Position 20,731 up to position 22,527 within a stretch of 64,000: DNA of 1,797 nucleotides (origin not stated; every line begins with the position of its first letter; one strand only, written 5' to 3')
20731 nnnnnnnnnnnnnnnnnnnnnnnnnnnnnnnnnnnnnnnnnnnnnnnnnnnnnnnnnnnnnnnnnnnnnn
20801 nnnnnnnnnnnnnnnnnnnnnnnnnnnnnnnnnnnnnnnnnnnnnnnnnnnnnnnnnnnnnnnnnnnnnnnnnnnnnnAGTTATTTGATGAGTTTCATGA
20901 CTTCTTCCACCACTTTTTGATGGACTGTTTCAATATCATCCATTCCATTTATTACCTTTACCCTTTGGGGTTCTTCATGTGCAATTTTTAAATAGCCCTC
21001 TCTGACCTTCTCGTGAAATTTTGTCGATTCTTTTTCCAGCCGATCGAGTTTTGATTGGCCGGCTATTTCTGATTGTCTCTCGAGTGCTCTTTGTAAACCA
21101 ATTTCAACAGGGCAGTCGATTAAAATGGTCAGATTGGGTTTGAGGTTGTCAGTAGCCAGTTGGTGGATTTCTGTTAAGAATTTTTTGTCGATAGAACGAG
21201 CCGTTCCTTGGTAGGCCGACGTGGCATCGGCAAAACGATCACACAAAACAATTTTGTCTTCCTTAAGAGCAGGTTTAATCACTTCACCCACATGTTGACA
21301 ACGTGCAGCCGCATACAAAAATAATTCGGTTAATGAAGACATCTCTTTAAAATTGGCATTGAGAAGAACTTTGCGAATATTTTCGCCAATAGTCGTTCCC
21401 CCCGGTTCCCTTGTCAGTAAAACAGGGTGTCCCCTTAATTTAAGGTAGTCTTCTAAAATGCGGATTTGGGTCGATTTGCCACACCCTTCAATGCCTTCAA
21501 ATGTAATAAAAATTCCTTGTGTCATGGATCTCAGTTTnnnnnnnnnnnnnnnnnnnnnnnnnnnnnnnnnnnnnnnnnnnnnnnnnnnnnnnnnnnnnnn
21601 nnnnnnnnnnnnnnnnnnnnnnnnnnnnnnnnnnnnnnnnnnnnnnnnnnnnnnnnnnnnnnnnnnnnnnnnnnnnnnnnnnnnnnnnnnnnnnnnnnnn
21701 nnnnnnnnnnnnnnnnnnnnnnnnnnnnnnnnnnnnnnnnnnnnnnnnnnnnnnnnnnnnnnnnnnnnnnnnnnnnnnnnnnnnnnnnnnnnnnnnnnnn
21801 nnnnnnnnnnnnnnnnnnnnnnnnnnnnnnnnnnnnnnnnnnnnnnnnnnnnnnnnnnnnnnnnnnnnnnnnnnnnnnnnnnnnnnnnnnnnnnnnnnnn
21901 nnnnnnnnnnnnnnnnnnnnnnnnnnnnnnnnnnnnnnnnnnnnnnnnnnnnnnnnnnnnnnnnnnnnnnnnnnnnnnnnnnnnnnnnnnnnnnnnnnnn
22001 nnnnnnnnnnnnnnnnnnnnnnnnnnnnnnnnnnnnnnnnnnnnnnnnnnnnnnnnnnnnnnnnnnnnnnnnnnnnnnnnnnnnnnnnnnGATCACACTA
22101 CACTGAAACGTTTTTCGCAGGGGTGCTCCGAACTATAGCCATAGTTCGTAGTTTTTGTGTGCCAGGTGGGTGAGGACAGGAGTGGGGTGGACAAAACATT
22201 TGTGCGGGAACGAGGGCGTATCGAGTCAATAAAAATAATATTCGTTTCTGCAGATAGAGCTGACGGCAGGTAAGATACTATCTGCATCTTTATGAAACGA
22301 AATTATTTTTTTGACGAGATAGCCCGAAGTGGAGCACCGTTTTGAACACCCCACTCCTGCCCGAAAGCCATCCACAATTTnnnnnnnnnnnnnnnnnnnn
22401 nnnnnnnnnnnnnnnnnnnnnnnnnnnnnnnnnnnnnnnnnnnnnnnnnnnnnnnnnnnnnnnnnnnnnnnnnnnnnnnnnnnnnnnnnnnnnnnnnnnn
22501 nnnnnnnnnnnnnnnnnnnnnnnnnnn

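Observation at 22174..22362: H2: a 190-nt extended hairpin with an invariant 20-nt apical loop and three compensated stem positions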

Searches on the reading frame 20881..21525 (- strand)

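Call 16: search_protein_families(library=ncbifam, proteins=[window:20881-21525:-])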
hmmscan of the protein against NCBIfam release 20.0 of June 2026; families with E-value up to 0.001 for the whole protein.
window:20881-21525:- (214 aa): 3 families
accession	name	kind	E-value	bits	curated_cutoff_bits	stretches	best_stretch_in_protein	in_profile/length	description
TIGR00041.1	DTMP_kinase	equivalog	3e-57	193.5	83.25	1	1-205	1-196/196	dTMP kinase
NF005923.0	PRK07933.1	equivalog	5.3e-15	55.4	193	1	6-208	2-210/213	dTMP kinase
TIGR01359.1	UMP_CMP_kin_fam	subfamily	0.00027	20.9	207.6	0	119-207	95-182/185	UMP-CMP kinase family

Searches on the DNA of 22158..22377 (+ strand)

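Call 44: build_rna_model(alignment_id=A3)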
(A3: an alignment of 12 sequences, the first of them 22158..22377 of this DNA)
Model R1 built from alignment A3 (12 sequences, 248 columns); structure: RNAalifold consensus.
model positions 218; base pairs 75; branch points 0; effective number of sequences 0.77; information 0.589 bits per position. Calibrated on 0.2 Mb of random sequence (short: E-values are rough).
structure used (alignment columns):
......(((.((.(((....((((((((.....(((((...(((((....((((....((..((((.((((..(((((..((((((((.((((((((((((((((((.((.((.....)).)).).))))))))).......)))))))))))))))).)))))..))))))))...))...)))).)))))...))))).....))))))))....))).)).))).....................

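Call 45: search_with_rna_model(model_id=R1, sources=[window, L007, L008, L009, L010, L011, L012, L014, L016, L017, L018], max_evalue=10)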
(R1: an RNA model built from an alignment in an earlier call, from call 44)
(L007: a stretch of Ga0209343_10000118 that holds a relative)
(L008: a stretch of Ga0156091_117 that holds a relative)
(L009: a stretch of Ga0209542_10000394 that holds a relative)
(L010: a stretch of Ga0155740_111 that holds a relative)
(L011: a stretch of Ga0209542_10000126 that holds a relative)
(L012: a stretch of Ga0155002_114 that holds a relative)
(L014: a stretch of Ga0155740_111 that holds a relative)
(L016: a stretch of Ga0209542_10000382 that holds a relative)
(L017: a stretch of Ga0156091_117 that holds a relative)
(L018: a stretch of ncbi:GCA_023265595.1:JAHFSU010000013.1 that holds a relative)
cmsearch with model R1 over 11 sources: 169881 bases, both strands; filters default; matches with E-value up to 10: 29.
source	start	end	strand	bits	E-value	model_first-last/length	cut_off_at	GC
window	28424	28644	+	254.2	2.1e-68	1-218/218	no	0.46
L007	9266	9485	+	252.6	6.1e-68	1-218/218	no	0.48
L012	4847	5063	-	251.2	1.5e-67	1-218/218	no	0.41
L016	2017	2232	+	249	5.8e-67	1-218/218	no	0.48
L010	12755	12974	+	245.5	5.5e-66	1-218/218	no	0.46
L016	3922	4142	+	243.5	2e-65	1-218/218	no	0.49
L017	921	1140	+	239.1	3.1e-64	1-218/218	no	0.45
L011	4920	5129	+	232.3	2.4e-62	1-218/218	no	0.48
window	50508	50727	+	232.1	2.9e-62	1-218/218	no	0.45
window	22159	22377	+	229.6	1.4e-61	1-218/218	no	0.47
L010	9655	9869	-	219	1.2e-58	1-218/218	no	0.46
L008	2926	3122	+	184.3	4.8e-49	1-218/218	no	0.51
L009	9530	9696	-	182.6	1.4e-48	52-218/218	5'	0.4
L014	4168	4373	+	93.6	6.3e-24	1-218/218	no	0.42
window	28424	28644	-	69.8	2.3e-17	1-218/218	no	0.46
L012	4847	5063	+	68.7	4.7e-17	1-218/218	no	0.41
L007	9266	9485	-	63.1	1.7e-15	1-218/218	no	0.48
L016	2017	2232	-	60.9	7.1e-15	1-218/218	no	0.48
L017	921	1138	-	55.1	2.8e-13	1-218/218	no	0.45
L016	3922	4142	-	54.5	4.1e-13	1-218/218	no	0.49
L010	12755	12974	-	51.9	2.2e-12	1-218/218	no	0.46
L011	4920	5129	-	48.1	2.5e-11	1-218/218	no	0.48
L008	2926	3122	-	42.9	6.6e-10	1-218/218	no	0.51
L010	178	429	+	31.9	7.3e-07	1-218/218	no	0.54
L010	9655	9869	+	31.7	8.7e-07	1-218/218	no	0.46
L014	4256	4293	-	6.8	6.4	91-128/218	no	0.47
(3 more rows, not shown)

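Call 57: search_with_rna_model(model_id=R1, sources=[window, L007, L008, L010, L011, L012, L016, L017], max_evalue=1e-30, make_alignment=true)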
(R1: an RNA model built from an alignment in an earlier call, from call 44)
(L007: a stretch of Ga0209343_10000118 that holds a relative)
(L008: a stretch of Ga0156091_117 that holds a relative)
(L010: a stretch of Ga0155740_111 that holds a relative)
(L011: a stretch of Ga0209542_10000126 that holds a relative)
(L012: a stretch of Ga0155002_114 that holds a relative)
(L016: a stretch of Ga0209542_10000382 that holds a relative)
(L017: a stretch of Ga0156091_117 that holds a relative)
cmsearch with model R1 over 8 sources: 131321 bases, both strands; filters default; matches with E-value up to 1e-30: 12.
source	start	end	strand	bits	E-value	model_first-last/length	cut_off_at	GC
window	28424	28644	+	254.2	1.7e-68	1-218/218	no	0.46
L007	9266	9485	+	252.6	4.7e-68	1-218/218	no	0.48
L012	4847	5063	-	251.2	1.1e-67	1-218/218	no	0.41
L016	2017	2232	+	249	4.5e-67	1-218/218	no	0.48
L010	12755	12974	+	245.5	4.2e-66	1-218/218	no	0.46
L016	3922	4142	+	243.5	1.5e-65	1-218/218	no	0.49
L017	921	1140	+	239.1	2.4e-64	1-218/218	no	0.45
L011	4920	5129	+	232.3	1.9e-62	1-218/218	no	0.48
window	50508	50727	+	232.1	2.2e-62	1-218/218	no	0.45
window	22159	22377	+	229.6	1e-61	1-218/218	no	0.47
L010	9655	9869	-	219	9e-59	1-218/218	no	0.46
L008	2926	3122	+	184.3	3.7e-49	1-218/218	no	0.51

Alignment A4: 12 matches aligned to the model, 223 columns, each read 5' to 3' on its own strand. Consensus structure (alignment columns), stored with it:
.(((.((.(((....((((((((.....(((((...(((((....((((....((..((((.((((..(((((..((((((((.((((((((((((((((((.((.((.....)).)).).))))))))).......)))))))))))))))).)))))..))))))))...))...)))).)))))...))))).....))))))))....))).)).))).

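Call 76: search_with_rna_model(model_id=R1, sources=[L107, L108, L109, L110, L111, L101, L099, L100], max_evalue=0.001, show_alignments=4)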
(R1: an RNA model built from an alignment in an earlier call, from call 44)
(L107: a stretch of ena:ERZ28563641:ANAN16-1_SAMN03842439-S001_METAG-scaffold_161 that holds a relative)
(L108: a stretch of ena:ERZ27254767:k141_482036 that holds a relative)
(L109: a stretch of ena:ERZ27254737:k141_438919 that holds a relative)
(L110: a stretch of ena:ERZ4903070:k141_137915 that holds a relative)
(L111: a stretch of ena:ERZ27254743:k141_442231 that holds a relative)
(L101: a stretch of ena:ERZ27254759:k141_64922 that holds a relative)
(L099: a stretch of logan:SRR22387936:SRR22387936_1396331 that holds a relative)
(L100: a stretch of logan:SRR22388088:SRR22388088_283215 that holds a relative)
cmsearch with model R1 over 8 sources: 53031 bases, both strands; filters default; matches with E-value up to 0.001: 14.
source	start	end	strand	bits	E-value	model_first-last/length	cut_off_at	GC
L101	3911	4130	-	245.5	1.7e-66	1-218/218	no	0.46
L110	2972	3190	-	244.8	2.7e-66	1-218/218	no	0.47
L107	2975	3188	-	236.6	5e-64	1-218/218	no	0.47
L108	2975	3188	-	236.6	5e-64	1-218/218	no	0.47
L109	2658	2871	-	236.6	5e-64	1-218/218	no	0.47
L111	1814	2023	-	227.4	1.7e-61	1-218/218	no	0.49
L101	7016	7230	+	219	3.6e-59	1-218/218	no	0.46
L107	2972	3189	+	66.1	7.9e-17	1-218/218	no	0.47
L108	2972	3189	+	66.1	7.9e-17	1-218/218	no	0.47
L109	2655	2872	+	66.1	7.9e-17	1-218/218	no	0.47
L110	2972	3190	+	62.3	8.8e-16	1-218/218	no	0.47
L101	3911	4130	+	51.9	6.8e-13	1-218/218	no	0.46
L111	1814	2023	+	45.5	3.9e-11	1-218/218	no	0.49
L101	7016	7230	-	31.7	2.7e-07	1-218/218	no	0.46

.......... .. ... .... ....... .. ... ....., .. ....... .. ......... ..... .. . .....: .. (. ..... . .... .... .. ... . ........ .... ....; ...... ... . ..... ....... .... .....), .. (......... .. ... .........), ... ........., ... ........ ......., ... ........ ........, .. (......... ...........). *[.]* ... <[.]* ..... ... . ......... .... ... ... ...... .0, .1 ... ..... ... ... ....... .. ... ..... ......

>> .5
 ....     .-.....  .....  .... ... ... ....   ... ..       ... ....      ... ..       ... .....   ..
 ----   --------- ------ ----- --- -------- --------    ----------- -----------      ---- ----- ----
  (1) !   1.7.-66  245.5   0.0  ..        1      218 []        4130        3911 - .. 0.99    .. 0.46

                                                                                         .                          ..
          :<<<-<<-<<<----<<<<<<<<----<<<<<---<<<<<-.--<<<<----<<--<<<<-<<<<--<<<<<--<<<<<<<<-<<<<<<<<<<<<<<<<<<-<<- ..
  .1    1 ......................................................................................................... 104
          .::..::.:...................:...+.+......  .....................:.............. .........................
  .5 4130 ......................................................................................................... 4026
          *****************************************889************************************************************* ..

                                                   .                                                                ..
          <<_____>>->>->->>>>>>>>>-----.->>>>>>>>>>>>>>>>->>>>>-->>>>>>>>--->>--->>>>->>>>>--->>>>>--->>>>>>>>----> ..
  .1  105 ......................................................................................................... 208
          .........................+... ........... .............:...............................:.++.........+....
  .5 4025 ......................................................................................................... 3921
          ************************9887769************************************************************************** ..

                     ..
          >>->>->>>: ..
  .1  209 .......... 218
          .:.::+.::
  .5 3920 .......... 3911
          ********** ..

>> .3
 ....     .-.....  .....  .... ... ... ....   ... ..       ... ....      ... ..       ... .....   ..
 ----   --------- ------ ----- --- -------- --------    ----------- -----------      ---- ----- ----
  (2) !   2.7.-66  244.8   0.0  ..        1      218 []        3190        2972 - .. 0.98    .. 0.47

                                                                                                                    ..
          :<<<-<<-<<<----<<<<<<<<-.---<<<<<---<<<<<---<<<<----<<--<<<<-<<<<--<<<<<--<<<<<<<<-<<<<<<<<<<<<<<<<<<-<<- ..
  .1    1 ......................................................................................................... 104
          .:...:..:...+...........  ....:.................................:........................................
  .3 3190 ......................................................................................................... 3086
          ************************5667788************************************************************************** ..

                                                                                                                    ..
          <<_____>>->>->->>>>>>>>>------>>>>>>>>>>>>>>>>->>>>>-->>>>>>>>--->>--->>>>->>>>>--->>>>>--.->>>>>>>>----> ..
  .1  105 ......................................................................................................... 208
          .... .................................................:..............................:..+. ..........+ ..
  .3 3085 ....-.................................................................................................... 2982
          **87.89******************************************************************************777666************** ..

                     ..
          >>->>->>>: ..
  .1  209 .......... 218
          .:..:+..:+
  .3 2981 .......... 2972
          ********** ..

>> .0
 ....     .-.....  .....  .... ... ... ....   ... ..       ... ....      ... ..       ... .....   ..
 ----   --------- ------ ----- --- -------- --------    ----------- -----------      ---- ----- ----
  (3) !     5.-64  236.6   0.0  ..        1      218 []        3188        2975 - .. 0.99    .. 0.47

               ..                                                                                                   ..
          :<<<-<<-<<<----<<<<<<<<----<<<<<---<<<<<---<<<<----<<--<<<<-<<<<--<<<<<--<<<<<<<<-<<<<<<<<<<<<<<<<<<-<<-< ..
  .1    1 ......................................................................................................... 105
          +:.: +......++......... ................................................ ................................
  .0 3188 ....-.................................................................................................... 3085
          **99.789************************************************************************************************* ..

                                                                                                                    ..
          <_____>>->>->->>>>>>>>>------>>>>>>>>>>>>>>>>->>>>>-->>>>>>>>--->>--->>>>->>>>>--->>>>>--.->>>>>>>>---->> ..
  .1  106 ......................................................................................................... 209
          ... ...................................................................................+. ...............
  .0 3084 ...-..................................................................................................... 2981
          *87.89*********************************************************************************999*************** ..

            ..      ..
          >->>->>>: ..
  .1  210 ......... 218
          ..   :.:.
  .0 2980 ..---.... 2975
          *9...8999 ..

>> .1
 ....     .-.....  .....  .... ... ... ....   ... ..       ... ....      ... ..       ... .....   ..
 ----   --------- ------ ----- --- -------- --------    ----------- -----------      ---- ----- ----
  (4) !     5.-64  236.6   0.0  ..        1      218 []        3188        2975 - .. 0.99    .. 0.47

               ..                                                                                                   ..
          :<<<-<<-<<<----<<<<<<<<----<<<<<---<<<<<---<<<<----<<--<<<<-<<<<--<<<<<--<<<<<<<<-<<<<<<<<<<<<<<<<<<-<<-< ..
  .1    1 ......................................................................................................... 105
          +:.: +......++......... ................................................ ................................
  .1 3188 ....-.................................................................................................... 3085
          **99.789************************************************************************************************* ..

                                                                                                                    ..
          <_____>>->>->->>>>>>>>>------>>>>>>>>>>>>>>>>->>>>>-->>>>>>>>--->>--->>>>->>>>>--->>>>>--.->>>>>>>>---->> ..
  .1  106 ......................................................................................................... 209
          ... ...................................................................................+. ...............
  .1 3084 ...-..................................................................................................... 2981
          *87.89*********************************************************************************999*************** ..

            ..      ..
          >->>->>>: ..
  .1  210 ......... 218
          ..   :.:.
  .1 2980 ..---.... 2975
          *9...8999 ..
